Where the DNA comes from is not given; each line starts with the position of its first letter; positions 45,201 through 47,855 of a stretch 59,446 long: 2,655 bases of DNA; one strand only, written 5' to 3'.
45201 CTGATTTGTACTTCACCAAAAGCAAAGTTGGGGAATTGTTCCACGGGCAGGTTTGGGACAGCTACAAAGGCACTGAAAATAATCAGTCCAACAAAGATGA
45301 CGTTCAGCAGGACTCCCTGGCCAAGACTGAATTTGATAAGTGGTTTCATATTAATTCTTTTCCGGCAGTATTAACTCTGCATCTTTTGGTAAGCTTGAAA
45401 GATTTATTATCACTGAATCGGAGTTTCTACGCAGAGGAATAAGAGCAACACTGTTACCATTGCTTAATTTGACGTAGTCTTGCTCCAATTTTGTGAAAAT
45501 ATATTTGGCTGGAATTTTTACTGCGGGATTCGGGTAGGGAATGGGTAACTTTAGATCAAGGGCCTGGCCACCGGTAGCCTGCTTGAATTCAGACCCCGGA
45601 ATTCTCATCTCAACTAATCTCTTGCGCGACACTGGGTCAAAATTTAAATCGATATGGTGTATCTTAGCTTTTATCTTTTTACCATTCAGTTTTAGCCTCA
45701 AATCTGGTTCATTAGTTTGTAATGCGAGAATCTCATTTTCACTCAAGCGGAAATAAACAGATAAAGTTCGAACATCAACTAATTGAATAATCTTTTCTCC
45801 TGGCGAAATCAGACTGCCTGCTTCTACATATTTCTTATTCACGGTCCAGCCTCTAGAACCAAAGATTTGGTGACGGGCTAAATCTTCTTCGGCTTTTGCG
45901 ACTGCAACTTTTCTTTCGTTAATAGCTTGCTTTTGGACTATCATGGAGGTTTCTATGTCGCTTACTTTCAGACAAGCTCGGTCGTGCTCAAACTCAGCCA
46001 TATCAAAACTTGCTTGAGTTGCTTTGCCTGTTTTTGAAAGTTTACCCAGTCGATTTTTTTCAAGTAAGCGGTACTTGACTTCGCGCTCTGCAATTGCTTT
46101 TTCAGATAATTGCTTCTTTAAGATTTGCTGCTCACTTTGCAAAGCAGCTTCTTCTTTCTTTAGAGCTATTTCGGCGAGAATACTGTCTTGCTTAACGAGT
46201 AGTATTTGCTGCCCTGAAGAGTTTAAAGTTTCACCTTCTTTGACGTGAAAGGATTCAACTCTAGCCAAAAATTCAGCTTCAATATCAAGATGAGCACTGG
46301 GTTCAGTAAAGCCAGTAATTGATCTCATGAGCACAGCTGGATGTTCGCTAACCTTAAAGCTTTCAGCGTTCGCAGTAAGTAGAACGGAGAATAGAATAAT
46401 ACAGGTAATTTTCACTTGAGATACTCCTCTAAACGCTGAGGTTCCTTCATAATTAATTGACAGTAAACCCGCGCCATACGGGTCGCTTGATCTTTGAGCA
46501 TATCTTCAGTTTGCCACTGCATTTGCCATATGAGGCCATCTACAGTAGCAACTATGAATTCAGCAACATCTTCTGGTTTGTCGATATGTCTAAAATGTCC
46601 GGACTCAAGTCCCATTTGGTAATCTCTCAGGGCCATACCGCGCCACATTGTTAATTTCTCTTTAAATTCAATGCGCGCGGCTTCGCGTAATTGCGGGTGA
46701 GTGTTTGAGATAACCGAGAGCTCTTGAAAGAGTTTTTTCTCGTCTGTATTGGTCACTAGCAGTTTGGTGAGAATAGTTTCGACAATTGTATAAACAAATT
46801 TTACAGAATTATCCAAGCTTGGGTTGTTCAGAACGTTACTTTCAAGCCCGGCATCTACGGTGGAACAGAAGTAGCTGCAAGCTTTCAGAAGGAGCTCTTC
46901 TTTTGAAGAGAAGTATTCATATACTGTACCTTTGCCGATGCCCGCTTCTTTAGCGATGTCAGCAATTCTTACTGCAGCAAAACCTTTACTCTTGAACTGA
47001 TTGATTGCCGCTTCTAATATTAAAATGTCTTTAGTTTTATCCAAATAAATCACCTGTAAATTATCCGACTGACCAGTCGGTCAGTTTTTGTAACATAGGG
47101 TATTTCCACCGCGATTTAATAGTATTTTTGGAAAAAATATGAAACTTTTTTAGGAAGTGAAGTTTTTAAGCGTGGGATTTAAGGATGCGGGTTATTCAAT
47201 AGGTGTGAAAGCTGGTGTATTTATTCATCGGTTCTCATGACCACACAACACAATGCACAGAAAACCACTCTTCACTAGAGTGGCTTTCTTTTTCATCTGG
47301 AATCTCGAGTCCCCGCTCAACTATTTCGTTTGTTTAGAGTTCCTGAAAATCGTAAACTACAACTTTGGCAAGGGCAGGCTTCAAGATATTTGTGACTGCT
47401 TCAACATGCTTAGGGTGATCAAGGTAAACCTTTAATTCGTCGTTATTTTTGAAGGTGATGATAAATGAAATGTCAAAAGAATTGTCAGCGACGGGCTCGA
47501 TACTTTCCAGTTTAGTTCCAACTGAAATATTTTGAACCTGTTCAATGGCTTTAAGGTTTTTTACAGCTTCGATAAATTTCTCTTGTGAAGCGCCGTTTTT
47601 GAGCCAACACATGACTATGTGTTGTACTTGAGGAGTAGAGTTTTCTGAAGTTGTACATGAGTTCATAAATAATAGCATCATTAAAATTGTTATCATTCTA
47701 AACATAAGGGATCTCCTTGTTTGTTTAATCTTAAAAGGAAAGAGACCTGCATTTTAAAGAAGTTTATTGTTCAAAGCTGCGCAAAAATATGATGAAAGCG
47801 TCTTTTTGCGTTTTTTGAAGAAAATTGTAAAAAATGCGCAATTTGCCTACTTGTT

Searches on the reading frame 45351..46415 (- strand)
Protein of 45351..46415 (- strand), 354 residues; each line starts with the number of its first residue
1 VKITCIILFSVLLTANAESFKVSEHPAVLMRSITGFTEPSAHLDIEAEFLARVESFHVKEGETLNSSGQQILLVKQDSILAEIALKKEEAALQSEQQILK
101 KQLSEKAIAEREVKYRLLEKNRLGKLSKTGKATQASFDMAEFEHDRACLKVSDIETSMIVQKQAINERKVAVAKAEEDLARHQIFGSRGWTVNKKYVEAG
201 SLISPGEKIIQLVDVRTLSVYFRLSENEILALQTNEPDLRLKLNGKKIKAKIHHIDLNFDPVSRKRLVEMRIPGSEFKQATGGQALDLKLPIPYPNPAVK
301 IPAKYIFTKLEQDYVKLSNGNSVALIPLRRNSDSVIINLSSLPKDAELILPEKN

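Call 69: search_protein_families(library=pfam, proteins=[window:45351-46415:-], max_evalue=0.001)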
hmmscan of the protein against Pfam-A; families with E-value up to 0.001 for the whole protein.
window:45351-46415:- (354 aa): 2 families
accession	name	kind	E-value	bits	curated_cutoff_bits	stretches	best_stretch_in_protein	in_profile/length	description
PF13437.12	HlyD_3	-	2.2e-07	32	22.2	1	185-278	3-98/106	HlyD family secretion protein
PF16576.10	HlyD_D23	-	0.0001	22.1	30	0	172-272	99-201/214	Barrel-sandwich domain of CusB or HlyD membrane-fusion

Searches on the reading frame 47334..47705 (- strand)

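Call 6: search_protein_families(library=pfam, proteins=[window:47334-47705:-])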
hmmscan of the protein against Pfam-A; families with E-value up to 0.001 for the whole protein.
window:47334-47705:- (123 aa): 1 family
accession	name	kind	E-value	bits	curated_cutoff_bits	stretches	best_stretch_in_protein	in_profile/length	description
PF07876.18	Dabb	-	1.6e-21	77.2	25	1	27-121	1-95/96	Stress responsive A/B Barrel Domain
